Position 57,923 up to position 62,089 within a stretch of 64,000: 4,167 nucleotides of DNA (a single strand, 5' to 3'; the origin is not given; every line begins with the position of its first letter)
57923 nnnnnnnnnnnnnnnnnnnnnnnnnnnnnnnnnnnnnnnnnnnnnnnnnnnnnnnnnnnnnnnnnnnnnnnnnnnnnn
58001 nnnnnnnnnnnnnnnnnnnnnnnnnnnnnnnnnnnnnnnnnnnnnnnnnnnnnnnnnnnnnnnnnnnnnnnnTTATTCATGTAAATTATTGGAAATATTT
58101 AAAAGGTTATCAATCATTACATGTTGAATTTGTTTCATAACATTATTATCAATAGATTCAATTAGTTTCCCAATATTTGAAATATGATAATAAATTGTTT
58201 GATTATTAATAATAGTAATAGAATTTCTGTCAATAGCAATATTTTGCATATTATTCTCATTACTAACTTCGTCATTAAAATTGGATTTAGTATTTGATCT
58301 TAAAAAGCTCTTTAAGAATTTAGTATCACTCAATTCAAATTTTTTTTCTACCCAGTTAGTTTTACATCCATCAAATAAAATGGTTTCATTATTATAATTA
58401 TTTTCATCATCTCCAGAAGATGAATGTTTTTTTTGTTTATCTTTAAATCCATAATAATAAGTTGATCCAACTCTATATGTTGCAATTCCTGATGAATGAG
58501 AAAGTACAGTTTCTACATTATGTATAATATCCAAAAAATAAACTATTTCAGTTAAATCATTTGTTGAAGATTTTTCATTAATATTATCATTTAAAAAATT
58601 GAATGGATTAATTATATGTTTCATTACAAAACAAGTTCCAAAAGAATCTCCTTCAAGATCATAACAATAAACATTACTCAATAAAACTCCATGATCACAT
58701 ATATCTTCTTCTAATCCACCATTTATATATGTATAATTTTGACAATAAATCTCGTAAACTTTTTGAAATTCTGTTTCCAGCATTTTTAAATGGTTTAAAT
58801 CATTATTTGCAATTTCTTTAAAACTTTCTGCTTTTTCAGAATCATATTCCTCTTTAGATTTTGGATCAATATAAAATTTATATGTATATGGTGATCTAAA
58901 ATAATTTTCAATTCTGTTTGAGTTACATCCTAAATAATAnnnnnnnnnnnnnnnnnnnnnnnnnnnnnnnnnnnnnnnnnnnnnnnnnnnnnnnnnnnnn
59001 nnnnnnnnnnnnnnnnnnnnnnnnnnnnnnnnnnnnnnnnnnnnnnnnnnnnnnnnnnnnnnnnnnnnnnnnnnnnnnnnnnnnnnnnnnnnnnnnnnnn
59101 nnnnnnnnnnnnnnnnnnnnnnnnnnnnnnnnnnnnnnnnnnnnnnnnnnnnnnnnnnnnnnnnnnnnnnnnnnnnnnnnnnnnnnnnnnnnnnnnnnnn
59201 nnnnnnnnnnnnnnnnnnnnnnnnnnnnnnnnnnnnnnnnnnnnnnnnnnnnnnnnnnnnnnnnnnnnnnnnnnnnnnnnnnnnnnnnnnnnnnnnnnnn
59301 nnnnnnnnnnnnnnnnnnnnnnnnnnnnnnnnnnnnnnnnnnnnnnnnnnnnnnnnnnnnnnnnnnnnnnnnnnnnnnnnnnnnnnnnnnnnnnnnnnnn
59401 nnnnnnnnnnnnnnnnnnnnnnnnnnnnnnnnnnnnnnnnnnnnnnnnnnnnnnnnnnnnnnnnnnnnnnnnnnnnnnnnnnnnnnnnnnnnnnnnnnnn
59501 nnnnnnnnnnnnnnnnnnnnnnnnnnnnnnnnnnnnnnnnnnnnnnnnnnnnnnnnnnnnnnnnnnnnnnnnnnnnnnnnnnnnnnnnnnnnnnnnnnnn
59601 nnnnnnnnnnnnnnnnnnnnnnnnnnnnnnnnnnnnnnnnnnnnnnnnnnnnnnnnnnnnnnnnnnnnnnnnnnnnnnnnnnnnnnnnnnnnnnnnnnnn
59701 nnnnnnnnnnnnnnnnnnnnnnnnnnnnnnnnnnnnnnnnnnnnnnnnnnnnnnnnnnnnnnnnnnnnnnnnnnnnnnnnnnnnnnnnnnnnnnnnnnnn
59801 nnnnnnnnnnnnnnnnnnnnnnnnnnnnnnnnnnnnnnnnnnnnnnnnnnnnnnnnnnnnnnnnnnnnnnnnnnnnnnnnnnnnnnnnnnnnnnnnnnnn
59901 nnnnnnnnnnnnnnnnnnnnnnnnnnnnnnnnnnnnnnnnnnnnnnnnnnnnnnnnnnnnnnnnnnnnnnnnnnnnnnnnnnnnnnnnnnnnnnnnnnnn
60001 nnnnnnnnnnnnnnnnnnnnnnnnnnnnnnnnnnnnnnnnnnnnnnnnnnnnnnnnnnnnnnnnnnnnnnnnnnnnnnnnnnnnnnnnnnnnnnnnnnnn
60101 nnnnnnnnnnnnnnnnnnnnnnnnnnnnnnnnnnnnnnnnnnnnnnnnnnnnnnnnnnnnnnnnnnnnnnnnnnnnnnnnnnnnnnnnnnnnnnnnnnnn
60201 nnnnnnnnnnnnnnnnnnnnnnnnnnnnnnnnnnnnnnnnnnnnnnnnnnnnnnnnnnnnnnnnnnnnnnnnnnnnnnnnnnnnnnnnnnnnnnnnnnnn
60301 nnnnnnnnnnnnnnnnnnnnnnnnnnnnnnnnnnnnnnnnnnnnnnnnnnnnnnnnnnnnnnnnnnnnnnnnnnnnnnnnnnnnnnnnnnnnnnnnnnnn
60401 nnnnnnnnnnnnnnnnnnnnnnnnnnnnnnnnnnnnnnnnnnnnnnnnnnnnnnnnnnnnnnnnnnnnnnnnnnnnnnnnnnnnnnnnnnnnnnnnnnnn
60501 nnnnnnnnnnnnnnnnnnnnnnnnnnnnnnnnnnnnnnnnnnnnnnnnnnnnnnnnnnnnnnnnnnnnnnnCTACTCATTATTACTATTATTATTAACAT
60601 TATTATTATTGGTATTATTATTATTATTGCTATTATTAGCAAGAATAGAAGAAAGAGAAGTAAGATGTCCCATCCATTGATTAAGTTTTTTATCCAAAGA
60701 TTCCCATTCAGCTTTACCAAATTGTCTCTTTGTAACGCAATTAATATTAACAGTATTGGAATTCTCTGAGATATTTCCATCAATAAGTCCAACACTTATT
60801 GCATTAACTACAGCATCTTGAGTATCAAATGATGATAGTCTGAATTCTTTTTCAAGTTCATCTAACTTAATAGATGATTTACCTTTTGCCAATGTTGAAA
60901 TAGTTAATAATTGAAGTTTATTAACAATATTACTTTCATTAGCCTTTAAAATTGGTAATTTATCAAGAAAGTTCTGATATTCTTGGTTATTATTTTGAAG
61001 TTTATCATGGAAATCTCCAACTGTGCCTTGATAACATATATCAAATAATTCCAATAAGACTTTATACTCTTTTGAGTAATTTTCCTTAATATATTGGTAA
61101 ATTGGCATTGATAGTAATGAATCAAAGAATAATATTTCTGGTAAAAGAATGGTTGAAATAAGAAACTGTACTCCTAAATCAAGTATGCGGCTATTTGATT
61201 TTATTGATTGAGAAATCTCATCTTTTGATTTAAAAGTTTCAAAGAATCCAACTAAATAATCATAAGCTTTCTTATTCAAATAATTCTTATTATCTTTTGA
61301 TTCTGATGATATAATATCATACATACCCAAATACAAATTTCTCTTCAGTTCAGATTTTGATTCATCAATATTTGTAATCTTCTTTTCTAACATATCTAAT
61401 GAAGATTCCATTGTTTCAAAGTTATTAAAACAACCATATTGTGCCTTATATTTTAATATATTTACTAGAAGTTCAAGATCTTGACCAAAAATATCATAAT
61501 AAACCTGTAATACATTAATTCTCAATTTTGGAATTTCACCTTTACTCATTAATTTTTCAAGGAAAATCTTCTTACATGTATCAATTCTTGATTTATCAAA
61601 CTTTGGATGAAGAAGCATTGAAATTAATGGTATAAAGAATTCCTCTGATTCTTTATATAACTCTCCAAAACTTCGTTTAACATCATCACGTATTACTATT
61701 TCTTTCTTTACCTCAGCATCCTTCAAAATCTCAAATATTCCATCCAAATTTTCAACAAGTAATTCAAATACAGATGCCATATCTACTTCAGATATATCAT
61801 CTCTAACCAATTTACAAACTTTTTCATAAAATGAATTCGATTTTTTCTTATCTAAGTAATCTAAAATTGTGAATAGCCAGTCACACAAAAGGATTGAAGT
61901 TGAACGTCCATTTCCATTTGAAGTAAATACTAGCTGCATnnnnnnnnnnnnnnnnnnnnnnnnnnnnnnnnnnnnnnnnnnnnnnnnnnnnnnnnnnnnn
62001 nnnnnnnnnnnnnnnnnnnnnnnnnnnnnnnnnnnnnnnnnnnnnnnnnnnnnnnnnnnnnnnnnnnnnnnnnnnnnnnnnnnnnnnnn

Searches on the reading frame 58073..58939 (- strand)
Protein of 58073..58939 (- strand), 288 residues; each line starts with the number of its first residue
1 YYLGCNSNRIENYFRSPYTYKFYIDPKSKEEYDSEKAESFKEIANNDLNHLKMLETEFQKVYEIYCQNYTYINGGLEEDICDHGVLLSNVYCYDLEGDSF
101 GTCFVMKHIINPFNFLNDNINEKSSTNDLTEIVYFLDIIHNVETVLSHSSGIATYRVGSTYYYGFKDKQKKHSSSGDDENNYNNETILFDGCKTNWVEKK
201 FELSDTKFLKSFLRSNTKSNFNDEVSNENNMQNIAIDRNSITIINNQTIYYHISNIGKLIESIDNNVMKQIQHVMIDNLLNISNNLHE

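Call 62: search_protein_families(library=pfam, proteins=[window:58073-58939:-], max_evalue=0.0001)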
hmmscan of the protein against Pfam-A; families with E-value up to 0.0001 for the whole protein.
window:58073-58939:- (288 aa): 1 family
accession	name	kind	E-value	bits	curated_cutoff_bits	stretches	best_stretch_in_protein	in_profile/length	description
PF01115.22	F_actin_cap_B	-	3e-20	73.3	26.3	1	2-282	54-236/237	F-actin capping protein, beta subunit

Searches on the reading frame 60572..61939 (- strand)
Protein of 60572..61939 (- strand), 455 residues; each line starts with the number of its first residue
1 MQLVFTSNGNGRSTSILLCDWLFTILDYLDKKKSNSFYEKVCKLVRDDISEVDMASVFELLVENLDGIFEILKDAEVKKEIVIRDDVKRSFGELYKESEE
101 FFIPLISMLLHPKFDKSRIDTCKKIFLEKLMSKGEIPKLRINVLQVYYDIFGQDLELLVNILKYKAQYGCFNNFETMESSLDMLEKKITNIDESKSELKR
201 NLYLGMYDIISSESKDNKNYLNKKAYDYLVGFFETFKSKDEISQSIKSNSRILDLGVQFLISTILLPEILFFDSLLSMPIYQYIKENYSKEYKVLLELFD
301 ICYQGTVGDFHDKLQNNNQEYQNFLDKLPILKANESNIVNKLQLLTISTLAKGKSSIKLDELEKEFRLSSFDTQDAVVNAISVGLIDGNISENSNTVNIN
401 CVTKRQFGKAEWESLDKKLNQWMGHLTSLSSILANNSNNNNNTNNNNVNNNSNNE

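Call 62: search_protein_families(library=pfam, proteins=[window:60572-61939:-], max_evalue=0.0001)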
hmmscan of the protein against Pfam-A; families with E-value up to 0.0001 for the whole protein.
window:60572-61939:- (455 aa): 2 families
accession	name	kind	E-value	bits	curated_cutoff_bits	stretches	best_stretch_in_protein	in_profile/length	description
PF01399.33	PCI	-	9.1e-10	39.1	22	1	329-399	12-82/84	PCI domain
PF18005.6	eIF3m_C_helix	-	3.9e-05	23.7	25.6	1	405-428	1-24/29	eIF3 subunit M, C-terminal helix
